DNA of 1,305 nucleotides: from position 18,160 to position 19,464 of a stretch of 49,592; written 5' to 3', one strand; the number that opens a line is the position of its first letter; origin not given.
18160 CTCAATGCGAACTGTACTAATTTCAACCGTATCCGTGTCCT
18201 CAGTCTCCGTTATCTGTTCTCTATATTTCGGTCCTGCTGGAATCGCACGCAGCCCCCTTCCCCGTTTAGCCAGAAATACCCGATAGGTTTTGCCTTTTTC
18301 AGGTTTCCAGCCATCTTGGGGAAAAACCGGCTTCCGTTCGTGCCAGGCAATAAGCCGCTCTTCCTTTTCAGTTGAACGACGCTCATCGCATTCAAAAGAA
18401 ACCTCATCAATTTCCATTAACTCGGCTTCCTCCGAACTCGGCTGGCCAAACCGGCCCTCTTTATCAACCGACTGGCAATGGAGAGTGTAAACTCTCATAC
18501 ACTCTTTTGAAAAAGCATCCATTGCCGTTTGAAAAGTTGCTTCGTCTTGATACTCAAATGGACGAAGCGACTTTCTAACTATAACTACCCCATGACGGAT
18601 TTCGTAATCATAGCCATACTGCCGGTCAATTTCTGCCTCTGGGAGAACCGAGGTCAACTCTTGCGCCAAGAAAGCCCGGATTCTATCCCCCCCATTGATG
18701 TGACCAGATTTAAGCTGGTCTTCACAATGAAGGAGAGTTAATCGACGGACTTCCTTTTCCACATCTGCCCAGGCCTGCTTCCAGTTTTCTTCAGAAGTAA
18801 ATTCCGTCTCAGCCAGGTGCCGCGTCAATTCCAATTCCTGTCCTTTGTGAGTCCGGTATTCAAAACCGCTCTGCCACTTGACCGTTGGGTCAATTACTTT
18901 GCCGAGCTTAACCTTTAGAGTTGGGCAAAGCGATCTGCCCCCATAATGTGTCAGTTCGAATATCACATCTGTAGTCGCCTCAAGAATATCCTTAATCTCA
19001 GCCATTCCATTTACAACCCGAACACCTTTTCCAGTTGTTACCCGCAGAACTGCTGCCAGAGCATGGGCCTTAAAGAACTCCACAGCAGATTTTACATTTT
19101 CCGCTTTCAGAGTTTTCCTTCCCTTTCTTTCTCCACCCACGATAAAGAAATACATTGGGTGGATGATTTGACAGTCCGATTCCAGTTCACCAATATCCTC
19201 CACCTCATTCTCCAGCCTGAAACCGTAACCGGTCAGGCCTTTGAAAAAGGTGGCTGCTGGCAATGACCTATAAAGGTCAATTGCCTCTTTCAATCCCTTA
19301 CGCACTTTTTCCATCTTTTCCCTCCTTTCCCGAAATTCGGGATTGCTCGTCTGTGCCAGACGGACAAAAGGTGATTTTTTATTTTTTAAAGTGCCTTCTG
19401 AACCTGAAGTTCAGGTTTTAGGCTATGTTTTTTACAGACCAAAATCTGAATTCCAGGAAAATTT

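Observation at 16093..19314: Family-less 1073-aa protein with two zinc-ribbon clusters, co-transcribed downstream of a MoxR-vWA pair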

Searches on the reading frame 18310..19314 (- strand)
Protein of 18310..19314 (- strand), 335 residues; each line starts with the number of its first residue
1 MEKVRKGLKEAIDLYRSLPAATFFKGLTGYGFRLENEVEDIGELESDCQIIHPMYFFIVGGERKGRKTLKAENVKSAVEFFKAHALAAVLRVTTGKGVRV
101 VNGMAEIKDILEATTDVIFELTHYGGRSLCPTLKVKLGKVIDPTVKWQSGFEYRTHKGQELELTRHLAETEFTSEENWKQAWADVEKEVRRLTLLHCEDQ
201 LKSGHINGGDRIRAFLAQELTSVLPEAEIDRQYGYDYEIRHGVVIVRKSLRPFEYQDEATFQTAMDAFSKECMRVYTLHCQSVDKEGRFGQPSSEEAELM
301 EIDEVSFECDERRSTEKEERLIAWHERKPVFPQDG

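Call 63: predict_structure(alignment_id=A3)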
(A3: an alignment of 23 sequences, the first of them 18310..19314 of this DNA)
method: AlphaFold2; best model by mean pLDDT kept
length: 335 residues; sequences in the alignment: 23
mean_pLDDT: 86.4   pTM: 0.81
mean pLDDT of the five models: 86.4, 86.1, 85.1, 84.8, 83.6
residues with pLDDT >= 90: 183; 70-90: 113; 50-70: 37; < 50: 2
segments of 3 or more residues with pLDDT < 50: none
pLDDT, mean of each block of 10 residues (from residue 1): 90 91 92 90 86 92 76 95 89 92 90 92 77 93 84 86 92 95 95 88 69 93 90 94 93 93 96 95 71 55 74 83 79 51
secondary structure, 60 per line:
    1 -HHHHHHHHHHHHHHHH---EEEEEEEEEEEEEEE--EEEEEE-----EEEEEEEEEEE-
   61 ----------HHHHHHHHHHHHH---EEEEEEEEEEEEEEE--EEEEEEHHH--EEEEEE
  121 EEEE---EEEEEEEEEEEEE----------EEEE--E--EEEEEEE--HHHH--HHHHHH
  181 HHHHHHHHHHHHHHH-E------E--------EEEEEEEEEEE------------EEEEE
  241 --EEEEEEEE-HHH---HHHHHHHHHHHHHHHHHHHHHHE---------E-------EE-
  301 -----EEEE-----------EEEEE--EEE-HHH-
elements in order: H2-17 E21-35 E38-43 E49-59 H71-83 E87-101 E104-109 E115-124 E128-140 E151-154 E160-166 H169-172 H175-195 E213-223 E236-240 E243-250 H258-279 E306-309 E321-325 E328-330
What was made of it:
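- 18430..19314 (-): N-terminal alpha+beta domain (aa 1-295), found only in the full-length subfamily. It contains an internal duplication and the invariant motif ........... AlphaFold pLDDT 86.4, pTM 0.81 (call 63).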

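Call 66: fold_search(model_id=the predicted structure, library=pdb)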
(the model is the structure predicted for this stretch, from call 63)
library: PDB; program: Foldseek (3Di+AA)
matches with E <= 10: 505; with E <= 0.001: 0
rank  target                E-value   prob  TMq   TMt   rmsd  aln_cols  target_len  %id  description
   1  2p9p_D                3.4e-02  0.20  0.16  0.18  18.2       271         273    8  Crystal Structure of bovine Arp2/3 complex co-crystallized with ADP (released 2007-05-29)
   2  8p94_D                3.6e-02  0.21  0.16  0.18  18.8       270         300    8  Cryo-EM structure of cortactin stabilized Arp2/3-complex nucleated actin branches (released 2024-01-03)
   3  2p9s_D                8.5e-02  0.15  0.16  0.18  17.4       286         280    8  Structure of bovine Arp2/3 complex co-crystallized with ATP/Mg2+ (released 2007-05-29)
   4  4cw0                  9.5e-02  0.13  0.18  0.20  23.5       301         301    6  Crystal structure of cofactor-free urate oxidase anaerobically complexed with 9-methyl uric acid (released 2014-10-29)
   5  3gko                  1.1e-01  0.12  0.18  0.20  23.6       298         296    5  Crystal structure of urate oxydase using surfactant Poloxamer 188 as a New Crystallizing Agent (released 2010-02-23)
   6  3c0t_A                1.1e-01  0.04  0.10  0.13  21.9       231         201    8  Structure of the Schizosaccharomyces pombe Mediator subcomplex Med8C/18 (released 2008-04-22)
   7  2bsi_A                1.2e-01  0.77  0.19  0.44   8.3       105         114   11  Crystal structure of the type III secretion chaperone SycT from Yersinia enterocolitica (crystal form 1) (released 2005-09-26)
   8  6rgt                  1.2e-01  0.16  0.20  0.22  23.8       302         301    6  Crystal structure of the cofactor-free Aspergillus flavus urate oxidase T57A variant anaerobically complexed with 9-meth (released 2020-05-13)
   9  9oh5_A                1.2e-01  0.07  0.14  0.17  20.3       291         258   11  Cryo-EM structure of the assembled MS2 CPM58 VLP (released 2025-11-05)
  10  2v42_B                1.2e-01  0.04  0.10  0.12  20.0       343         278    8  Crystal structure of RseB: a sensor for periplasmic stress response in E. coli (released 2007-08-28)
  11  2p9u_D                1.3e-01  0.13  0.16  0.18  18.1       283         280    8  Crystal structure of bovine Arp2/3 complex co-crystallized with AMP-PNP and calcium (released 2007-05-29)
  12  3w3s_A                1.6e-01  0.16  0.13  0.09  14.3       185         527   10  Crystal structure of A. aeolicus tRNASec in complex with M. kandleri SerRS (released 2013-02-13)
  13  2bsh_B                1.7e-01  0.47  0.18  0.39   8.9       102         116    9  Crystal structure of the type III secretion chaperone SycT from Yersinia enterocolitica (crystal form 2) (released 2005-08-15)
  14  4gf3_A                1.8e-01  0.69  0.18  0.40   6.1       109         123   11  Structure of a SycH-YopH Chaperone-Effector Complex (released 2013-03-27)
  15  2v42_A                1.8e-01  0.03  0.10  0.11  19.7       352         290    7  Crystal structure of RseB: a sensor for periplasmic stress response in E. coli (released 2007-08-28)
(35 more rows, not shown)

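Call 104: search_protein_families(library=pfam, alignment_id=A3, max_evalue=5)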
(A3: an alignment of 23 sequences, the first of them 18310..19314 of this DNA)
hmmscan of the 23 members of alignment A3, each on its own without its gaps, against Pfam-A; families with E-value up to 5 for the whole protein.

A. member 1, window:18310-19314:- (335 aa): 0 families

B. families by the number of members that match (of 23 scanned): 15 families
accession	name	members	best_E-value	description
PF01300.24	Sua5_yciO_yrdC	5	0.0025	Telomere recombination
PF02417.20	Chromate_transp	3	0.0044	Chromate transporter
PF04414.18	tRNA_deacylase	2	0.096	D-aminoacyl-tRNA deacylase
PF23424.1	DUF7112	1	0.024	Family of unknown function (DUF7112)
PF23212.2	DUF7064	1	0.025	Domain of unknown function (DUF7064)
PF20644.2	Rrn7_cyclin_N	1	0.035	Rrn7/TAF1B, N-terminal cyclin domain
PF24801.1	FNIII-A_GpJ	1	0.07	Tip attachment protein J,FNIII-A domain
PF21254.3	AGA-YXIM_GBD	1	0.089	Beta-agarase/YXIM esterase-like, galactose-binding domain-like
PF04375.19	HemX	1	0.097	HemX, putative uroporphyrinogen-III C-methyltransferase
PF18014.7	Acetyltransf_18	1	0.12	Acetyltransferase (GNAT) domain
PF25497.1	COR-B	1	0.15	C-terminal of Roc, COR-B domain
PF09832.14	DUF2059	1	0.17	Uncharacterized protein conserved in bacteria (DUF2059)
PF06626.17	DUF1152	1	0.18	Protein of unknown function (DUF1152)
PF20694.2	TRADD-like_N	1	0.27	TRADD-like N-terminal domain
PF00808.29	CBFD_NFYB_HMF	1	0.43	Histone-like transcription factor (CBF/NF-Y) and archaeal histone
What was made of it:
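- On Sua5/YrdC/YciO domain (N-domain): 5 of 23 members are sub-threshold, best E 0.0025 (call 104).
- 5 of 23 members give sub-threshold hits to Sua5/YrdC, best E 0.0025 (call 104).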

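Call 105: search_solved_structures(query=A3, max_evalue=10, show_alignments=3)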
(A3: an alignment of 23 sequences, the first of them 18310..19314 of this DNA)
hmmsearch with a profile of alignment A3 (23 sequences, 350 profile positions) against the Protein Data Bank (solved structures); distinct sequences matched with E-value up to 10: 1.
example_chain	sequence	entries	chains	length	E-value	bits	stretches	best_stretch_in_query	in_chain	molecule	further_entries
5flz_A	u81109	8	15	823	5.8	8.9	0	170-284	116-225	SPINDLE POLE BODY COMPONENT SPC97 | Spindle pole body component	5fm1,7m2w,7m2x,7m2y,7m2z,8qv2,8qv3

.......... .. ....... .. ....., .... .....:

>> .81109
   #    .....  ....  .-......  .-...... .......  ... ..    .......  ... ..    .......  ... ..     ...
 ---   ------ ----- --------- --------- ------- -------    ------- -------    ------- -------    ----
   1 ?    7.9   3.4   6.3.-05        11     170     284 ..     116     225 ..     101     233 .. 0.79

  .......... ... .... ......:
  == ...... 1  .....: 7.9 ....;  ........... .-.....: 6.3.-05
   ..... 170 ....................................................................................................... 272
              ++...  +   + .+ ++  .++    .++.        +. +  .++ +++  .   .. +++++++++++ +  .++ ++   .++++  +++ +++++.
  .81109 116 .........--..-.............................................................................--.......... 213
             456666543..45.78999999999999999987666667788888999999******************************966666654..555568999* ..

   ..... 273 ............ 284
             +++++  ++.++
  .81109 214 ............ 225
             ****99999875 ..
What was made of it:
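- A profile search of PDB sequences finds nothing (call 105).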
